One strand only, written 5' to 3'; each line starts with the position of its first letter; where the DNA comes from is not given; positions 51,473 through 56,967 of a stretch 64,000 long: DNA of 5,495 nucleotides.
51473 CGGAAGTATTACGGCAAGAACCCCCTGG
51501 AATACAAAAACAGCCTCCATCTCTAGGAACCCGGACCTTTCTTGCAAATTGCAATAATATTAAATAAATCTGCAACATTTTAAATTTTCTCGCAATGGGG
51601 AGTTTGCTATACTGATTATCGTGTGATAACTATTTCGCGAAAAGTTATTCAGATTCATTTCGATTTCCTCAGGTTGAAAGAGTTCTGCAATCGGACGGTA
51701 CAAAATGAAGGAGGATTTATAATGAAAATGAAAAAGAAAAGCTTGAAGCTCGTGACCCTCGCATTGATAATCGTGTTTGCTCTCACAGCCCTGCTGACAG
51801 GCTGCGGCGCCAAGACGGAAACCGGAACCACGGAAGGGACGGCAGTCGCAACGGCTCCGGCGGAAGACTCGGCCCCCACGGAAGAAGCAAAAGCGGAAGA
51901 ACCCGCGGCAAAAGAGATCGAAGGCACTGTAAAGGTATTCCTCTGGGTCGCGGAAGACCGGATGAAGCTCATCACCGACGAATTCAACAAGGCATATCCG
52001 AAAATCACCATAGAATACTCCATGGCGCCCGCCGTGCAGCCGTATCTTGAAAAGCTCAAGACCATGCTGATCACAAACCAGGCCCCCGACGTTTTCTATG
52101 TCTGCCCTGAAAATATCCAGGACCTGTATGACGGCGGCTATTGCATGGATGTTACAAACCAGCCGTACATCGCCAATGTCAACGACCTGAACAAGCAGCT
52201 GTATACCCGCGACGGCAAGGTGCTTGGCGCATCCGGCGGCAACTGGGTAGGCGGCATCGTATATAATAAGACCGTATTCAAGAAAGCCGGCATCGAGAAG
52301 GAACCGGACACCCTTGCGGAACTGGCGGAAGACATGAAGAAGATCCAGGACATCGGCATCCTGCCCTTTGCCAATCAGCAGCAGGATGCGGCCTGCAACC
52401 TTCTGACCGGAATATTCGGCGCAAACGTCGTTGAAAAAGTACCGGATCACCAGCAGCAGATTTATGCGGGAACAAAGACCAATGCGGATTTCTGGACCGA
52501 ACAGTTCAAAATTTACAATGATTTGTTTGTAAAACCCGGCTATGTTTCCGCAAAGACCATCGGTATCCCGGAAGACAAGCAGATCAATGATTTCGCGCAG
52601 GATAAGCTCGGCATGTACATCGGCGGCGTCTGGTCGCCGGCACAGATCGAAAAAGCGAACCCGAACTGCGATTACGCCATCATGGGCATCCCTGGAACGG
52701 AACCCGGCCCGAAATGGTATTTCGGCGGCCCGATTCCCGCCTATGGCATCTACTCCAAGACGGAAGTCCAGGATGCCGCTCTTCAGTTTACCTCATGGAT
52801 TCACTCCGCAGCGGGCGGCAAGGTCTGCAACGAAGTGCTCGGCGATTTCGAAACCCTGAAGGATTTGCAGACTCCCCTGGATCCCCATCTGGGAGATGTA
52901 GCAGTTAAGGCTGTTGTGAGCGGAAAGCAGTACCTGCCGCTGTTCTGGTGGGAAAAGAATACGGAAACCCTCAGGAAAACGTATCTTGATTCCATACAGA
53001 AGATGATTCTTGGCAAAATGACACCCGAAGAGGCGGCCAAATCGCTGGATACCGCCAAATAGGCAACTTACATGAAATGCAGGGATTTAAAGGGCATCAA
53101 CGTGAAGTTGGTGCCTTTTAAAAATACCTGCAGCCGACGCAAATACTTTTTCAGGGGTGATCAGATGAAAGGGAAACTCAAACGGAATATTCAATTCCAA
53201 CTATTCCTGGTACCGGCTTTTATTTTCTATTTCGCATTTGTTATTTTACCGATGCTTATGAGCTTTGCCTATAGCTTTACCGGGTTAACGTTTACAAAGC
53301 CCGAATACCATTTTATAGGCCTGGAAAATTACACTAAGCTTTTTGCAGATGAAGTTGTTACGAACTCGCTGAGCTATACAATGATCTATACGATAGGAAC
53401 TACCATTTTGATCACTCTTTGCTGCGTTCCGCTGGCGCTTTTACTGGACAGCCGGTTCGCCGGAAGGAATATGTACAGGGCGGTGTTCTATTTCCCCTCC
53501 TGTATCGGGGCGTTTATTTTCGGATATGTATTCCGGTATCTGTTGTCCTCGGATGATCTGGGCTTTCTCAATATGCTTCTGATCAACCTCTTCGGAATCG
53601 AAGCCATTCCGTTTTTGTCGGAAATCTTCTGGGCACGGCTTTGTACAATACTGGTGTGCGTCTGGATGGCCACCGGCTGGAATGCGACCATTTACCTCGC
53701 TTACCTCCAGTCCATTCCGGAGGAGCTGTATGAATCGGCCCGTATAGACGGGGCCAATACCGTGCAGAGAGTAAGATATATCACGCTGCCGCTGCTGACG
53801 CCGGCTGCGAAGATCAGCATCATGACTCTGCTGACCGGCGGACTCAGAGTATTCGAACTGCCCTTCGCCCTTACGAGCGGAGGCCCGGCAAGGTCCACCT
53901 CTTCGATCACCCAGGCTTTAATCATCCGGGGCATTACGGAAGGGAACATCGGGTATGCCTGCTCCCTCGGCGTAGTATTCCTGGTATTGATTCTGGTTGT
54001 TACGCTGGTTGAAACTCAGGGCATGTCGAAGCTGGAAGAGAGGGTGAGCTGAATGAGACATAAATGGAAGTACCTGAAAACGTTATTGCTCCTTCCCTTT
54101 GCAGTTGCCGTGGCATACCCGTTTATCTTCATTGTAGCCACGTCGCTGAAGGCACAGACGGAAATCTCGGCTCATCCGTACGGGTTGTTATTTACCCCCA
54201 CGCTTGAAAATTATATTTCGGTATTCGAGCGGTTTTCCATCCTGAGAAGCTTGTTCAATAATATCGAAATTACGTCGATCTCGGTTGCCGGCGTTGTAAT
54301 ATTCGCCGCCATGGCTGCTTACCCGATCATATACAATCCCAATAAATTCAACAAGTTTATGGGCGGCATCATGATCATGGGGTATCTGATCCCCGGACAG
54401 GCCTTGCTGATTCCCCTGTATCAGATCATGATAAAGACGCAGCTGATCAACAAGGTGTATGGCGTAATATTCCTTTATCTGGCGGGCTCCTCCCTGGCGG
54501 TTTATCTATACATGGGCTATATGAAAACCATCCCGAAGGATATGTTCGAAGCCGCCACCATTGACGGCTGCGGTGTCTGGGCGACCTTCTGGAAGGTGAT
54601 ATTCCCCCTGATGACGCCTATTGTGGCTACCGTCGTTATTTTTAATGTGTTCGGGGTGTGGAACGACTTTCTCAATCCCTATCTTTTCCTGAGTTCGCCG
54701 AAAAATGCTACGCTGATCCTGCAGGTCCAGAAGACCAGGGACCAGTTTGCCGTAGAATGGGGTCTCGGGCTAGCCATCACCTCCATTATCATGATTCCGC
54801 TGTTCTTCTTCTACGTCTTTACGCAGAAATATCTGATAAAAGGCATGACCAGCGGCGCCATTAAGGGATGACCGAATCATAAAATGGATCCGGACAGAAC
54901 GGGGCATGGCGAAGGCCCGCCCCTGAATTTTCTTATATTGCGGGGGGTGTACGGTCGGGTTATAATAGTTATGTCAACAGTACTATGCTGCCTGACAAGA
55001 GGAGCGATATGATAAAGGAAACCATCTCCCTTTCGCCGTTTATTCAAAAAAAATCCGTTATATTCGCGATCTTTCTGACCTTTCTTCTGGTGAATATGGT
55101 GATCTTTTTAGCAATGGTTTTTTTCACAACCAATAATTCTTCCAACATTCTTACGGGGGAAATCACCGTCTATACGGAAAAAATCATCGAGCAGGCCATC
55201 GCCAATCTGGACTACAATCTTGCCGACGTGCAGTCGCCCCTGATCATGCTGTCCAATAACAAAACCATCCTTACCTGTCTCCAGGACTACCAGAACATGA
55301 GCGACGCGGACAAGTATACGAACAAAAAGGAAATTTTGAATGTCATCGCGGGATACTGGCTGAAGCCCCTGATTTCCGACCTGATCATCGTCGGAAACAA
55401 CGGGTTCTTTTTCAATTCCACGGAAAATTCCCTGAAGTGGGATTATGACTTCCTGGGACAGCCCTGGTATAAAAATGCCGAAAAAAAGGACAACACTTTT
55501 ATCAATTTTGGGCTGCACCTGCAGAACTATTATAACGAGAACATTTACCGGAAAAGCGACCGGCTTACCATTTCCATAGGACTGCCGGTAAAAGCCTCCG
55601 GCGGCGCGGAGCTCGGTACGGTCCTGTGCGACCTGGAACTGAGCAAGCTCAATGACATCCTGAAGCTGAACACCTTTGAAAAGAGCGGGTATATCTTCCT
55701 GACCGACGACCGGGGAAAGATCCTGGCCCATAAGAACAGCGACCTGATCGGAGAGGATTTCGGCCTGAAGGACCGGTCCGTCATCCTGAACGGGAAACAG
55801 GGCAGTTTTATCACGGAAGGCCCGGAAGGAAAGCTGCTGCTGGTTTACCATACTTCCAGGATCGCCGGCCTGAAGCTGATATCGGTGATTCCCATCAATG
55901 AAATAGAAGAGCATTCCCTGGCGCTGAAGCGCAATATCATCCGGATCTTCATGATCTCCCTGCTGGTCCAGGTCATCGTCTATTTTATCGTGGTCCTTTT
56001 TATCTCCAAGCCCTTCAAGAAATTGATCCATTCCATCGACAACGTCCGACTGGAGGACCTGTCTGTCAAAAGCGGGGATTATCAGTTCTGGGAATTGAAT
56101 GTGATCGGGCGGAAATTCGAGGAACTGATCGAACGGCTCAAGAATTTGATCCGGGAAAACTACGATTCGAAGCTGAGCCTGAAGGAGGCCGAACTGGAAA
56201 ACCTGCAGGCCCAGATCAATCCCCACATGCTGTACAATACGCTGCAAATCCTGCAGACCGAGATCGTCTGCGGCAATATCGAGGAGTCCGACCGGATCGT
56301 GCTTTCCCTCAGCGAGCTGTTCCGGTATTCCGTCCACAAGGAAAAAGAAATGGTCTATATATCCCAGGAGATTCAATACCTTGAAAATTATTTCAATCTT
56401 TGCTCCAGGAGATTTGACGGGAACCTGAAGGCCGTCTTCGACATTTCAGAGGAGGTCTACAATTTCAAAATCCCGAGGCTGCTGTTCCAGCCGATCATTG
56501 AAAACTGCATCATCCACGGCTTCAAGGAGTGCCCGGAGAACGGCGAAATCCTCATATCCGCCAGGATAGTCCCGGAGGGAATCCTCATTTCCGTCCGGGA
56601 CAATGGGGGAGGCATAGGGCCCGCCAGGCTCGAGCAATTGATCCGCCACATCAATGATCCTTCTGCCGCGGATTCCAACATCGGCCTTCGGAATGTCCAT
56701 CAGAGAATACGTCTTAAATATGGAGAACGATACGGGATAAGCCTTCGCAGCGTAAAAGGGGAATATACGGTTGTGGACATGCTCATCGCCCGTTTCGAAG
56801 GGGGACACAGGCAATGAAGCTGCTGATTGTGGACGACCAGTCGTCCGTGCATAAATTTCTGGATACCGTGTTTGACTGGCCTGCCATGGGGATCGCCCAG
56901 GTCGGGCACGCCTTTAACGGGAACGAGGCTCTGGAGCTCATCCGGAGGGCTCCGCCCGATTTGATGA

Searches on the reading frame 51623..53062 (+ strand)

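Call 73: search_protein_families(library=pfam, proteins=[window:51623-53062:+], max_evalue=0.0001)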
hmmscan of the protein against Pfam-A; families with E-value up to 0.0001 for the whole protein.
window:51623-53062:+ (479 aa): 2 families
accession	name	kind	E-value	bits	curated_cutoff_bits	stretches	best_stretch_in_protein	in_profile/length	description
PF01547.30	SBP_bac_1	-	2.3e-24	87.4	26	1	114-398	11-305/307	Bacterial extracellular solute-binding protein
PF13416.11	SBP_bac_8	-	7.9e-21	75.5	27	1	118-397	3-247/279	Bacterial extracellular solute-binding protein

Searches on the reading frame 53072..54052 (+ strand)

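Call 73: search_protein_families(library=pfam, proteins=[window:53072-54052:+], max_evalue=0.0001)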
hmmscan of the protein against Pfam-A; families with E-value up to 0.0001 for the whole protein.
window:53072-54052:+ (326 aa): 1 family
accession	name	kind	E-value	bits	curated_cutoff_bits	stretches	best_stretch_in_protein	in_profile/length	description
PF00528.27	BPD_transp_1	-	2.8e-14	53.7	26.4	1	120-312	3-173/184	Binding-protein-dependent transport system inner membrane component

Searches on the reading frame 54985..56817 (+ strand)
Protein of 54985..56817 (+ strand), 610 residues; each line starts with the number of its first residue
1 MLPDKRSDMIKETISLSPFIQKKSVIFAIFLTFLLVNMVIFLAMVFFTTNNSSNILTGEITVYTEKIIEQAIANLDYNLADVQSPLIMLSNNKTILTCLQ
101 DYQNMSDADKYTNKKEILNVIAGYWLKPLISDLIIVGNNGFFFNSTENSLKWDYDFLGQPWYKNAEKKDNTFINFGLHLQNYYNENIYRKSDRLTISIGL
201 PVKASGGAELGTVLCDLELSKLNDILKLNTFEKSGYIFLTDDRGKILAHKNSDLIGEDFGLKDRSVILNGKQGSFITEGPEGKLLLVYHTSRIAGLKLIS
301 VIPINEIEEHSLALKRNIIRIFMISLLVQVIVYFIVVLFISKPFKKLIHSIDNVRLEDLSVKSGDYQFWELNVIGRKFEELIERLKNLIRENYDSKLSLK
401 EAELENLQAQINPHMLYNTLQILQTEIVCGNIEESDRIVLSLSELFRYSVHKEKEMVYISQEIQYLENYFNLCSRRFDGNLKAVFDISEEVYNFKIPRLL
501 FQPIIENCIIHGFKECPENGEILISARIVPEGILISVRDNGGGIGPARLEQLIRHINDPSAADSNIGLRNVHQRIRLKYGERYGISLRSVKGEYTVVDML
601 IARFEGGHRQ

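Call 6: search_protein_families(library=pfam, proteins=[window:54985-56817:+], max_evalue=0.001)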
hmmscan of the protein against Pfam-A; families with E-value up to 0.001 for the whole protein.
window:54985-56817:+ (610 aa): 3 families
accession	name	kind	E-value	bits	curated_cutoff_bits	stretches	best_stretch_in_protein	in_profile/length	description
PF06580.19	His_kinase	-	1.6e-20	73.5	25.2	1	402-480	1-80/81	Histidine kinase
PF02743.24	dCache_1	-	1.3e-19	71.1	45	1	55-300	2-239/240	Cache domain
PF02518.31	HATPase_c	-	1.2e-06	29.4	26.4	1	502-597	7-103/111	Histidine kinase-, DNA gyrase B-, and HSP90-like ATPase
